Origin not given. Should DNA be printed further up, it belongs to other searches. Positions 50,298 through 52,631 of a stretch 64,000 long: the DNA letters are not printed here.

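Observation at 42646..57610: Candidate undescribed catabolic system for an N-acylated amine/polyamine: family-5 ABC importer + amidohydrolase_3 + PuuB-like oxidase + GABA shunt under a PucR activator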

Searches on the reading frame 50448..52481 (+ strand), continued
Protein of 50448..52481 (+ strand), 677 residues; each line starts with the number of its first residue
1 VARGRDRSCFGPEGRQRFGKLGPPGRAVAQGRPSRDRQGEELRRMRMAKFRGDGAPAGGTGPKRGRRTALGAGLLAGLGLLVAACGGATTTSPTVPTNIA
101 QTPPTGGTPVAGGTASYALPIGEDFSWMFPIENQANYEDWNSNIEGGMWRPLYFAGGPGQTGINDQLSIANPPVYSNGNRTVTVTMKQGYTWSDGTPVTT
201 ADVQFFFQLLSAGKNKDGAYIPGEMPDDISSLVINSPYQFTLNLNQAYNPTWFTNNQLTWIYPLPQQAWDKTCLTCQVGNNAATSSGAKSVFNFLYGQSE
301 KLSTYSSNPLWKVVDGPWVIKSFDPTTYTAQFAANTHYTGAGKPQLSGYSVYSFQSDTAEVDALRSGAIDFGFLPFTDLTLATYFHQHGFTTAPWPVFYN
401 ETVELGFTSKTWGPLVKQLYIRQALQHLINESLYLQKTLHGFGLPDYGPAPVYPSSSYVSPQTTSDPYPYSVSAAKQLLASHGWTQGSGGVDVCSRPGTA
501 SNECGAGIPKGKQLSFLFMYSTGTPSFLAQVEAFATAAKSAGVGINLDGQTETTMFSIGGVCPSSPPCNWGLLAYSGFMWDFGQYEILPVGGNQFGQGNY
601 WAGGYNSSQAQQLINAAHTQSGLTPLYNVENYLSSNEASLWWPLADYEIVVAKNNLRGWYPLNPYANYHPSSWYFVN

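Call 22: find_encoding_contigs(protein=P0212, flank=10000, max_places=1)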
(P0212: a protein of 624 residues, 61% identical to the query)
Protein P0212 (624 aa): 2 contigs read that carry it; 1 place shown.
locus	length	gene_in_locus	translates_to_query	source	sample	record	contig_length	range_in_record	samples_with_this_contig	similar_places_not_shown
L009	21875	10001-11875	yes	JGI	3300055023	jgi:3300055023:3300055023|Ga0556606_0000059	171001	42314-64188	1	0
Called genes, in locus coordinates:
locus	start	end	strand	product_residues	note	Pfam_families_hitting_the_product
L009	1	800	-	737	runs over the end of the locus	PF12838:Fer4_7 (faint), PF13534:Fer4_17 (faint), PF12797:Fer4_2 (faint), PF13183:Fer4_8, PF13187:Fer4_9, PF13237:Fer4_10, PF02754:CCG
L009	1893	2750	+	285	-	PF08378:NERD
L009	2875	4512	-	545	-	PF00083:Sugar_tr (weak), PF07690:MFS_1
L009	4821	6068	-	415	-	PF00291:PALP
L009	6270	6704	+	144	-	PF00571:CBS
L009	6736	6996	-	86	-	-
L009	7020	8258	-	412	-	-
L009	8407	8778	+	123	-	PF01258:zf-dskA_traR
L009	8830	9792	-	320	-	-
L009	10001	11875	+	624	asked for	PF00496:SBP_bac_5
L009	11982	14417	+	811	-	PF13520:AA_permease_2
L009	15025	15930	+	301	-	PF04073:tRNA_edit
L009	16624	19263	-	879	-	PF04122:CW_binding_2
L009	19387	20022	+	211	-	PF20408:Abhydrolase_11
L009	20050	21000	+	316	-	PF00657:Lipase_GDSL, PF13472:Lipase_GDSL_2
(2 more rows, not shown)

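Call 27: find_related_loci(query=A1, collection=genome_contigs, flank=10000)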
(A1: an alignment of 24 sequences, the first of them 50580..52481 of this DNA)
Query A1 (633 aa) in genome_contigs; peptide patterns used: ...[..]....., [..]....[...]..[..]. (x = any residue, [..] = any of these).
600 stretches matched a pattern (row limit reached: there are more); 576 encode a relative of the query (tblastn E <= 1e-3); the best 80 are kept; 78 distinct loci.
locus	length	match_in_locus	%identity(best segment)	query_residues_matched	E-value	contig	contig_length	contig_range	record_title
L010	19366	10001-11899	96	1-633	0e+0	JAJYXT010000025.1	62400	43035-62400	MAG: bacterium isolate FK3.bin63 NODE_809_length_62400_cov_9.021887, whole genome shotgun sequence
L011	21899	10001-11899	94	1-633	0e+0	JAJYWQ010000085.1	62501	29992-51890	MAG: bacterium isolate FK3.bin129 NODE_807_length_62501_cov_13.145766, whole genome shotgun sequence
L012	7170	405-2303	93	1-633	0e+0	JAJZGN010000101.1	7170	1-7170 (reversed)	MAG: bacterium isolate LL4.bin70 NODE_13415_length_7170_cov_1.916229, whole genome shotgun sequence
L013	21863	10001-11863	85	12-633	0e+0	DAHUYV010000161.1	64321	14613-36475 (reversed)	MAG TPA_asm: Candidatus Dormiibacterota bacterium isolate clean275 k141_67548, whole genome shotgun sequence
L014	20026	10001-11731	86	57-633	0e+0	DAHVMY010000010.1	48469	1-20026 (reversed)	MAG TPA_asm: Candidatus Dormiibacterota bacterium isolate clean44 NODE_10_length_48469_cov_5.978612, whole genome shotgu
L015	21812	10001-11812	77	28-633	0e+0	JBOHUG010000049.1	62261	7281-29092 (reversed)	MAG: Candidatus Dormibacteria bacterium isolate TC-S_metawrap_bin.159 k127_3609775, whole genome shotgun sequence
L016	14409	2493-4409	72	11-633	0e+0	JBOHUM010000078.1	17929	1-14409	MAG: Candidatus Dormibacteria bacterium isolate TC-S_metawrap_bin.173 k127_1678743, whole genome shotgun sequence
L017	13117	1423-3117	76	68-632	0e+0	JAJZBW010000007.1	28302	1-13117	MAG: Actinomycetes bacterium isolate JA1.bin31 NODE_1168_length_28302_cov_1.551979, whole genome shotgun sequence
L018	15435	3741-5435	74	67-631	0e+0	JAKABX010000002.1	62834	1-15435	MAG: Actinomycetes bacterium isolate WH2.bin52 NODE_633_length_62834_cov_2.339994, whole genome shotgun sequence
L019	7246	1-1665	75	79-633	0e+0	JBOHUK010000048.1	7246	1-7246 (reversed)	MAG: Candidatus Dormibacteria bacterium isolate TC-S_metawrap_bin.81 k127_3553521, whole genome shotgun sequence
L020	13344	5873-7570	74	68-633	0e+0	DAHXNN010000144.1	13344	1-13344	MAG TPA_asm: Acidimicrobiaceae bacterium isolate clean1786 k141_223116, whole genome shotgun sequence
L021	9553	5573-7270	73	68-633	0e+0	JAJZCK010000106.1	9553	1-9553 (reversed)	MAG: Actinomycetes bacterium isolate JA2.bin26 NODE_4506_length_9553_cov_2.164969, whole genome shotgun sequence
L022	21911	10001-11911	63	1-633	0e+0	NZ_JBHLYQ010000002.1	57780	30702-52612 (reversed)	Aciditerrimonas ferrireducens strain JCM 15389 GCM70007983_214, whole genome shotgun sequence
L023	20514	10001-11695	67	67-631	0e+0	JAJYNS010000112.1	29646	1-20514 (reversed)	MAG: Actinomycetes bacterium isolate DBS2-4.bin87 NODE_2578_length_29646_cov_18.738, whole genome shotgun sequence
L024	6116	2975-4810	63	18-633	0e+0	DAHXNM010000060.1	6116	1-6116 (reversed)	MAG TPA_asm: Ferrimicrobium sp. isolate clean1785 k141_30363, whole genome shotgun sequence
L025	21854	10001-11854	62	12-633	0e+0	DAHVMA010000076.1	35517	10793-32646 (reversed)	MAG TPA_asm: Acidimicrobiaceae bacterium isolate clean538 k141_1137717, whole genome shotgun sequence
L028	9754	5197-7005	61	22-633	0e+0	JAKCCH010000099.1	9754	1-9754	MAG: Actinomycetes bacterium isolate YP2.bin33 NODE_6066_length_9754_cov_3.169939, whole genome shotgun sequence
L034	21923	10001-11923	57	1-633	0e+0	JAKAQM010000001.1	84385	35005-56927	MAG: Actinomycetes bacterium isolate YF2.bin68 NODE_181_length_84385_cov_6.529647, whole genome shotgun sequence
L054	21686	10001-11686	57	67-630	0e+0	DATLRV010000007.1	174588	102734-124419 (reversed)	MAG TPA_asm: Acidimicrobiales bacterium isolate SMAG_U13913 k141_561965, whole genome shotgun sequence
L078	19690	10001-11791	47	20-631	0e+0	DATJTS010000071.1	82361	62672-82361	MAG TPA_asm: Solirubrobacteraceae bacterium isolate SMAG_U15026 k141_4111312, whole genome shotgun sequence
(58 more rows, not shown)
